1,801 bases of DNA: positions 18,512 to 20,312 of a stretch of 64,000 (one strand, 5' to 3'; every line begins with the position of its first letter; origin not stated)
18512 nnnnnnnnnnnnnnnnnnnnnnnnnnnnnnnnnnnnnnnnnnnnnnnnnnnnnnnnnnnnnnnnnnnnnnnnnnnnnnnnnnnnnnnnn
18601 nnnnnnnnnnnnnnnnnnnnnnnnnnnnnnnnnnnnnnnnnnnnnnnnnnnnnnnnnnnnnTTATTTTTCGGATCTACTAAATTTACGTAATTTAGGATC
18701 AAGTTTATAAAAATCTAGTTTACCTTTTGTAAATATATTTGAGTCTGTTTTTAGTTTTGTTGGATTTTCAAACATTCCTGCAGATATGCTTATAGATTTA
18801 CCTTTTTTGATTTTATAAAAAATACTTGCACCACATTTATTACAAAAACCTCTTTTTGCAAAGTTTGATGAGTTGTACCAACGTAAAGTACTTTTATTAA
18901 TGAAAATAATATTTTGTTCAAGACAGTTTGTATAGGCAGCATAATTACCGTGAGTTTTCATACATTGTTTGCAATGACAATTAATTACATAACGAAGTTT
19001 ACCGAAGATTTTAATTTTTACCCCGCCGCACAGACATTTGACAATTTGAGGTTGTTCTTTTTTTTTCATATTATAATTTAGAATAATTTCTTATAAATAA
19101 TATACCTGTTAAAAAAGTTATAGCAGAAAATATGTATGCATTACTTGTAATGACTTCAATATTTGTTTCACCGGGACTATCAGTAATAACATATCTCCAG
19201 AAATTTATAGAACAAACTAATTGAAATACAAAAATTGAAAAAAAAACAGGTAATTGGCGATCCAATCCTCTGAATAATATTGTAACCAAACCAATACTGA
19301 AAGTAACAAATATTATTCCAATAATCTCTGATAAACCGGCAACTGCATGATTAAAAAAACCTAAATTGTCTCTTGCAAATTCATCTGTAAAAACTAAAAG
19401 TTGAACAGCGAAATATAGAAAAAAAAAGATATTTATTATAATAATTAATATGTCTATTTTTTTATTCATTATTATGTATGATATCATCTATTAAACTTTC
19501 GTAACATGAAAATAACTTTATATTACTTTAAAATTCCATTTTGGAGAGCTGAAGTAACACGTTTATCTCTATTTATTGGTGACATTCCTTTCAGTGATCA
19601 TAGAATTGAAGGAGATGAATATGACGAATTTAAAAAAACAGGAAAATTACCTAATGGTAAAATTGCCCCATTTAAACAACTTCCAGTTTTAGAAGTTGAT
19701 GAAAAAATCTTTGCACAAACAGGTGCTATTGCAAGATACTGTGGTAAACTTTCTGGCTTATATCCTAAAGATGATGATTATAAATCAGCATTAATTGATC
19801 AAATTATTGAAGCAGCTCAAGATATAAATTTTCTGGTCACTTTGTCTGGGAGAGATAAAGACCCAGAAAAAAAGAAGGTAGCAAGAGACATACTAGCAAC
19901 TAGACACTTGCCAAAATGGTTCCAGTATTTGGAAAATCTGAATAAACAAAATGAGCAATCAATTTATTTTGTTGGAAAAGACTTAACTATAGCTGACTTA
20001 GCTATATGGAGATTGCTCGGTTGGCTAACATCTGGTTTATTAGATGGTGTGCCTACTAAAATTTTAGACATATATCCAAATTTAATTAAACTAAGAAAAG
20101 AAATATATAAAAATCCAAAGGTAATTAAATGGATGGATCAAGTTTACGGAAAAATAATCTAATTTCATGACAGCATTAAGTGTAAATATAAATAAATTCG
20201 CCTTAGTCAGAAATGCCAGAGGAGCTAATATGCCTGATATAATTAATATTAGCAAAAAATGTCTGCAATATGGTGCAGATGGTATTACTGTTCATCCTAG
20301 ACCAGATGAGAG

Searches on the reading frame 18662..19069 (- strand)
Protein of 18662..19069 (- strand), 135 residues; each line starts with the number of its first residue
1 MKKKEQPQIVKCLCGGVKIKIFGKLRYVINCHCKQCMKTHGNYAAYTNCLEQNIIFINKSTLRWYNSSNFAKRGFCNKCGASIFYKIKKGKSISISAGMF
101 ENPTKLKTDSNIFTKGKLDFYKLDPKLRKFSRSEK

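Call 7: search_protein_families(library=pfam, proteins=[window:18662-19069:-], max_evalue=0.01)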
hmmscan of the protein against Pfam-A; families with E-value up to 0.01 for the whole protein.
window:18662-19069:- (135 aa): 1 family
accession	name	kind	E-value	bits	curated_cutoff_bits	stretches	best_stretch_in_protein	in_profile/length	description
PF04828.22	GFA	-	6.4e-17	62.1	24.3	1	11-115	5-114/115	Glutathione-dependent formaldehyde-activating enzyme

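Call 41: find_encoding_contigs(protein=window:18662-19069:-, flank=6000, max_places=10)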
Protein window:18662-19069:- (135 aa): 3 contigs read that carry it; 3 places shown.
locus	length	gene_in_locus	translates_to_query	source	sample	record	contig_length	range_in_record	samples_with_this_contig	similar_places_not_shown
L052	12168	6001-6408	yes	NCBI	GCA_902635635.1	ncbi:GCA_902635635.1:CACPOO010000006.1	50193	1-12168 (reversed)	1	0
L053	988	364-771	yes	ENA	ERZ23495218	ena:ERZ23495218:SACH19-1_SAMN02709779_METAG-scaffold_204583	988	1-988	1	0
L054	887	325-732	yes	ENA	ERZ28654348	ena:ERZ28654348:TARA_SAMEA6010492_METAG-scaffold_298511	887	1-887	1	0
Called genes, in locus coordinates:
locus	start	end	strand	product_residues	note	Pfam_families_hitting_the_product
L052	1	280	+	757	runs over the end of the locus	PF02861:Clp_N, PF13401:AAA_22 (faint), PF00004:AAA, PF17871:AAA_lid_9, PF00004:AAA, PF07724:AAA_2, PF07728:AAA_5, PF10431:ClpB_D2-small, +10 more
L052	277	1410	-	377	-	PF04339:FemAB_like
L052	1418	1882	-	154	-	PF14588:YjgF_endoribonc, PF01042:Ribonuc_L-PSP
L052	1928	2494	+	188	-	PF00160:Pro_isomerase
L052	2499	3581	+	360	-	PF01244:Peptidase_M19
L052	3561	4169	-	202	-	PF01810:LysE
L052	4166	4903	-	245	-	PF03740:PdxJ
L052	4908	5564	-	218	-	PF02798:GST_N (weak), PF00043:GST_C (weak), PF14497:GST_C_3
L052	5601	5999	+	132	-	-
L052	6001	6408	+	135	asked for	PF04828:GFA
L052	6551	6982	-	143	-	PF13778:DUF4174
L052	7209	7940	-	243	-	-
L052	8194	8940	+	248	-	-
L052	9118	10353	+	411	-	PF01555:N6_N4_Mtase, PF01170:UPF0020 (faint), PF03602:Cons_hypoth95 (faint)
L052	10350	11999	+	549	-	PF01555:N6_N4_Mtase (weak), PF01170:UPF0020 (faint), PF02086:MethyltransfD12 (weak)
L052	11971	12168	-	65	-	?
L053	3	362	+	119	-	?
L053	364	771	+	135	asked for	PF04828:GFA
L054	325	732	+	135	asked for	PF04828:GFA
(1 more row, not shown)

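Call 45: search_protein_families(library=phrogs, proteins=[L052:7209-7940:-, L052:8194-8940:+, L052:9118-10353:+, L052:10350-11999:+], max_evalue=0.01)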
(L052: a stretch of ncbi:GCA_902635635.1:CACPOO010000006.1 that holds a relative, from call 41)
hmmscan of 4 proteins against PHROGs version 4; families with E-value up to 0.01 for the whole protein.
L052:7209-7940:- (243 aa): 0 families

L052:8194-8940:+ (248 aa): 0 families

L052:9118-10353:+ (411 aa): 10 families
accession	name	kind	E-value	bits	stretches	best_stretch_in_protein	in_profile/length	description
phrog_18146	-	other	3.1e-46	159.2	1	42-307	29-314/452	DNA methyltransferase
phrog_67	-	other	2e-15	57.9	1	65-250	285-434/743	DNA methyltransferase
phrog_498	-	other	2e-12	47.4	1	66-290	363-497/633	DNA methyltransferase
phrog_3008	-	other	1.2e-10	42.1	1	70-149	158-238/244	DNA methyltransferase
phrog_12517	-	unknown function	5.1e-08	33.4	0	222-321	138-233/316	-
phrog_10183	-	other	2.5e-07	30.4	1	80-143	114-179/889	DNA methyltransferase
phrog_18293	-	other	1.1e-06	29.6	1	70-124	54-108/119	methyltransferase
phrog_23148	-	unknown function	8.2e-05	23.7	1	70-106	93-129/165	-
phrog_23085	-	unknown function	0.00057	20.5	1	67-119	49-101/138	-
phrog_8769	-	other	0.001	19.8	1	74-109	4-39/71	methyltransferase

L052:10350-11999:+ (549 aa): 7 families
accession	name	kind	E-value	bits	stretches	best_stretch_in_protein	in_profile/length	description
phrog_10183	-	other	1.9e-21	77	2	209-436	371-634/889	DNA methyltransferase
phrog_18146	-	other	2.4e-11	44.2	1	16-108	46-137/452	DNA methyltransferase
phrog_67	-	other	1.9e-07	31.5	1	313-378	117-167/743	DNA methyltransferase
phrog_498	-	other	7.2e-06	25.8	1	23-71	363-410/633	DNA methyltransferase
phrog_6952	-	other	0.0012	19.8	0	13-68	108-162/181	DNA methyltransferase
phrog_3008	-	other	0.003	17.8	1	21-70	152-200/244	DNA methyltransferase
phrog_5602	-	unknown function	0.0041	17.8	1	132-164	5-39/60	-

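Call 46: search_protein_families(library=pfam, proteins=[L052:7209-7940:-, L052:8194-8940:+, L052:9118-10353:+, L052:10350-11999:+], max_evalue=0.01)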
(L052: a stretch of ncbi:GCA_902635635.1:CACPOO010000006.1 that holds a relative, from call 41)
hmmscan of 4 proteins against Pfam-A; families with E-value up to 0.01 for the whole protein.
L052:7209-7940:- (243 aa): 0 families

L052:8194-8940:+ (248 aa): 0 families

L052:9118-10353:+ (411 aa): 3 families
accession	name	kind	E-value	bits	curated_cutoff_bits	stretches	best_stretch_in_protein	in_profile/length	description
PF01555.25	N6_N4_Mtase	-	2.4e-15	57.5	26.7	2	11-116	115-216/221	DNA methylase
PF03602.21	Cons_hypoth95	-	2e-06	28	24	0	81-131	41-92/182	Conserved hypothetical protein 95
PF01170.24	UPF0020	-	7.1e-06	26.3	22.3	1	81-109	28-56/197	RMKL-like, methyltransferase domain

L052:10350-11999:+ (549 aa): 4 families
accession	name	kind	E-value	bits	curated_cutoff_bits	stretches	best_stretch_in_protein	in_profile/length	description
PF01555.25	N6_N4_Mtase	-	3.3e-13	50.6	26.7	2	17-70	160-212/221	DNA methylase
PF02086.21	MethyltransfD12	-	5.4e-09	36.6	22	2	26-207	7-173/253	D12 class N6 adenine-specific DNA methyltransferase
PF01170.24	UPF0020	-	2.1e-07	31.3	22.3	1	40-65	29-54/197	RMKL-like, methyltransferase domain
PF03602.21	Cons_hypoth95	-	0.0038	17.3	24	0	321-350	94-126/182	Conserved hypothetical protein 95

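Call 50: find_homologous_proteins(query=L052:10350-11999:+, max_evalue=1e-20)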
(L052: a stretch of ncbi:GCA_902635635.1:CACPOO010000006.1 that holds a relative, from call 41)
Query L052:10350-11999:+ (549 aa): 568 proteins with E <= 1e-20 among 8000 candidates; the best 120 are listed.
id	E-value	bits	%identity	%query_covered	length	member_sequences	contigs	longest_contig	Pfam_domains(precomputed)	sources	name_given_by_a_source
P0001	0.0e+0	1227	100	100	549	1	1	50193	PF02086.22,PF01170.25,PF01555.25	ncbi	-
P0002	1.5e-186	639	57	97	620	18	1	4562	PF02086.22,PF01170.25,PF01555.25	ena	-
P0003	8.2e-184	630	56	97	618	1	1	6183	PF02086.22,PF01170.25,PF01555.25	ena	-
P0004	5.0e-179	614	55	96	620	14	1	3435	PF01555.25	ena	-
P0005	6.2e-179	614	54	96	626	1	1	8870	PF02086.22,PF01170.25,PF01555.25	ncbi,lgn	-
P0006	1.0e-178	613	52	97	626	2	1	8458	PF03602.22,PF02086.22,PF01170.25,PF01555.25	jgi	-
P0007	3.5e-177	608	52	97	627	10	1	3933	PF02086.22,PF01555.25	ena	-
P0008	7.8e-177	607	53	96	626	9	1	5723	PF03602.22,PF02086.22,PF01555.25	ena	-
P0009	1.6e-176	606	53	96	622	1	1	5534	PF02086.22,PF01555.25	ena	-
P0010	1.6e-176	606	53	97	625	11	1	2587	PF02086.22,PF01555.25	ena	-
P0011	1.8e-176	606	51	97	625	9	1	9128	PF02086.22,PF01555.25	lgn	-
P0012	2.5e-176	605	54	96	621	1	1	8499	PF01555.25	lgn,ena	-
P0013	1.8e-174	599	53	97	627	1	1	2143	PF02086.22,PF01170.25,PF01555.25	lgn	-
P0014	5.5e-174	598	52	97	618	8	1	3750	PF02086.22,PF01170.25,PF01555.25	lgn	-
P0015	7.3e-174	597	53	95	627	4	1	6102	PF02086.22,PF01170.25,PF01555.25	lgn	-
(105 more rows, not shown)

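Call 51: find_homologous_proteins(query=L052:7209-7940:-, max_evalue=0.00001)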
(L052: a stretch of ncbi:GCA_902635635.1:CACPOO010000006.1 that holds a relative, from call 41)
Query L052:7209-7940:- (243 aa): 18 proteins with E <= 0.00001 among 60 candidates.
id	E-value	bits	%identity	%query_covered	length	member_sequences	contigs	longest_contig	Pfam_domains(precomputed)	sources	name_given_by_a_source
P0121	2.4e-158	543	96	100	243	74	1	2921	-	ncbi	-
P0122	1.5e-155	534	93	100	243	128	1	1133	-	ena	-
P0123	2.3e-123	429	75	95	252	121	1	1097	-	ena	-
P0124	2.0e-121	422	77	95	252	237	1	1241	-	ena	-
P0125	2.5e-115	402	73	95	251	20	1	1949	-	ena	-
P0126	8.0e-93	329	61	95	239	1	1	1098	-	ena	-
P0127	2.0e-92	327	62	94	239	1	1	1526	-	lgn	-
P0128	3.8e-92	326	61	95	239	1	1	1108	-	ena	-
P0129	5.2e-92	326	61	94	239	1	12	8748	-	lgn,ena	-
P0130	6.1e-92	326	61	95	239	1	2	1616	-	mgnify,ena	mgnify:CR=1 FL=1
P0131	2.5e-91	324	60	95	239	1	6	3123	-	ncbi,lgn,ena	-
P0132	7.7e-91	322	60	95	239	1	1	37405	-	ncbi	-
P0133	6.8e-90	319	59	94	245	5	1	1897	-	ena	-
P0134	2.4e-83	298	58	90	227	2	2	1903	-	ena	-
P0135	5.5e-82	293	98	53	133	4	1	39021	-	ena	-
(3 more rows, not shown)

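Call 52: find_encoding_contigs(protein=P0135, flank=10000, max_places=4)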
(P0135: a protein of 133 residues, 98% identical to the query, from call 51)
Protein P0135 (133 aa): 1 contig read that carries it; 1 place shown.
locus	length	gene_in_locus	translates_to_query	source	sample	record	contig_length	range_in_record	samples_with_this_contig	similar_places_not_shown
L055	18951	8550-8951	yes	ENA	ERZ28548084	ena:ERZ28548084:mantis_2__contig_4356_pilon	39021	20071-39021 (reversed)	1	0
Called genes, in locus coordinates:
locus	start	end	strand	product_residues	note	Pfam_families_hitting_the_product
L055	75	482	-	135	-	PF03992:ABM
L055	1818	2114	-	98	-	PF08238:Sel1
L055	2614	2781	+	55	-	-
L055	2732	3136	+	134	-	-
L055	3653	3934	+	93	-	-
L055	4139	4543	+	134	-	-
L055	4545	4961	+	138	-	-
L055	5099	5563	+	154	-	-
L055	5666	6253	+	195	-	-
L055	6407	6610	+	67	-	-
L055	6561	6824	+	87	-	-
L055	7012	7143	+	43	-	-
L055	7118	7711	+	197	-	PF00089:Trypsin, PF13365:Trypsin_2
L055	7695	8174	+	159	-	-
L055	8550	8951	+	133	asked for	-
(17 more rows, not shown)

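Call 53: find_encoding_contigs(protein=P0132, flank=10000, max_places=4)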
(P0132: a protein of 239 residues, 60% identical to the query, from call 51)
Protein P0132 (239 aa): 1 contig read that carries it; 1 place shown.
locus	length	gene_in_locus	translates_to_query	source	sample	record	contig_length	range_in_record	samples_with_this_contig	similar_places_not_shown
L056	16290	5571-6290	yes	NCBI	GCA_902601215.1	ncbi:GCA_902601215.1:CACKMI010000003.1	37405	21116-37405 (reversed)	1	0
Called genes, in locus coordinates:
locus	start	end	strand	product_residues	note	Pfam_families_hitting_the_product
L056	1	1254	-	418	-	?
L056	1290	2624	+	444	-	-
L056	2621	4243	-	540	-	PF00176:SNF2-rel_dom (weak), PF00270:DEAD, PF04851:ResIII, PF18766:SWI2_SNF2, PF00271:Helicase_C, PF13307:Helicase_C_2 (faint)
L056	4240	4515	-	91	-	-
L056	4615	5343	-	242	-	-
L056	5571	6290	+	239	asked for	-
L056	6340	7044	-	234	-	PF12705:PDDEXK_1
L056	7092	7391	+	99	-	-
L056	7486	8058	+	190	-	-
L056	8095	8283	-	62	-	-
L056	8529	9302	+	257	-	-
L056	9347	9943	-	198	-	PF04832:SOUL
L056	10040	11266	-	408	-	PF12704:MacB_PCD, PF02687:FtsX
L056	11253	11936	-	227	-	PF02463:SMC_N (weak), PF00005:ABC_tran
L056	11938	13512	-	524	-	PF25917:BSH_RND (weak), PF25973:BSH_CzcB, PF25944:Beta-barrel_RND (faint), PF25954:Beta-barrel_RND_2, PF25990:Beta-barrel_YknX (weak)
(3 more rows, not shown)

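Call 60: search_dna_similar(query=L052:7209-7940:-, collection=phages, mode=protein, max_evalue=0.001, max_rows=15)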
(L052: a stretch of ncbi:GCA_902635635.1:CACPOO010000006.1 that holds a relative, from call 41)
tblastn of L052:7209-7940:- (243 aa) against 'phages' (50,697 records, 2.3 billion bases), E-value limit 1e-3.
No match.

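Call 64: search_protein_families(library=pfam, proteins=[L052:8194-8940:+], max_evalue=0.001)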
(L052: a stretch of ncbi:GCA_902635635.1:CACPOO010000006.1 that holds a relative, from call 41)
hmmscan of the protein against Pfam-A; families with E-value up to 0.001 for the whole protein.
L052:8194-8940:+ (248 aa): 0 families

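Call 75: search_protein_families(library=ncbifam, proteins=[window:18662-19069:-], max_evalue=0.01)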
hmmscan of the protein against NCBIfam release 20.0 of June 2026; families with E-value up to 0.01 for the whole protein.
window:18662-19069:- (135 aa): 2 families
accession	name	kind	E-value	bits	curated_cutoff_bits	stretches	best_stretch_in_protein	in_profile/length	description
TIGR02820.1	formald_GSH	equivalog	0.00038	20.3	234.55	1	10-89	22-105/182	S-(hydroxymethyl)glutathione synthase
NF003829.0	PRK05417.1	subfamily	0.00077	19.3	249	1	11-89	27-109/191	glutathione-dependent formaldehyde-activating enzyme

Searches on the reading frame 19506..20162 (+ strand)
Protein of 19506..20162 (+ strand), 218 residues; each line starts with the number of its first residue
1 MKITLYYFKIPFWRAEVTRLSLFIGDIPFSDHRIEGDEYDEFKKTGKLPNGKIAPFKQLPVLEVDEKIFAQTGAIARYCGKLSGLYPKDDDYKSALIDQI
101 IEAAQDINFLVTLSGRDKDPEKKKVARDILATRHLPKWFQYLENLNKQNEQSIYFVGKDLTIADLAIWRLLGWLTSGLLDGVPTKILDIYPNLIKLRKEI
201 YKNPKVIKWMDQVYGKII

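Call 7: search_protein_families(library=pfam, proteins=[window:19506-20162:+], max_evalue=0.01)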
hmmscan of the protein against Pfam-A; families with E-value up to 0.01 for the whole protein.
window:19506-20162:+ (218 aa): 4 families
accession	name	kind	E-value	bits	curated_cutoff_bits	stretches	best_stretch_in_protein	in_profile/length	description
PF14497.11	GST_C_3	-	2.2e-15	57.2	21.6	1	117-211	14-102/104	Glutathione S-transferase, C-terminal domain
PF02798.26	GST_N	-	7.4e-07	29.9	20.9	1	4-78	2-73/76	Glutathione S-transferase, N-terminal domain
PF00043.30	GST_C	-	1.2e-05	25.9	20.7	1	131-204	24-93/93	Glutathione S-transferase, C-terminal domain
PF13410.11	GST_C_2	-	0.0062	17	24.9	0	133-193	6-63/69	Glutathione S-transferase, C-terminal domain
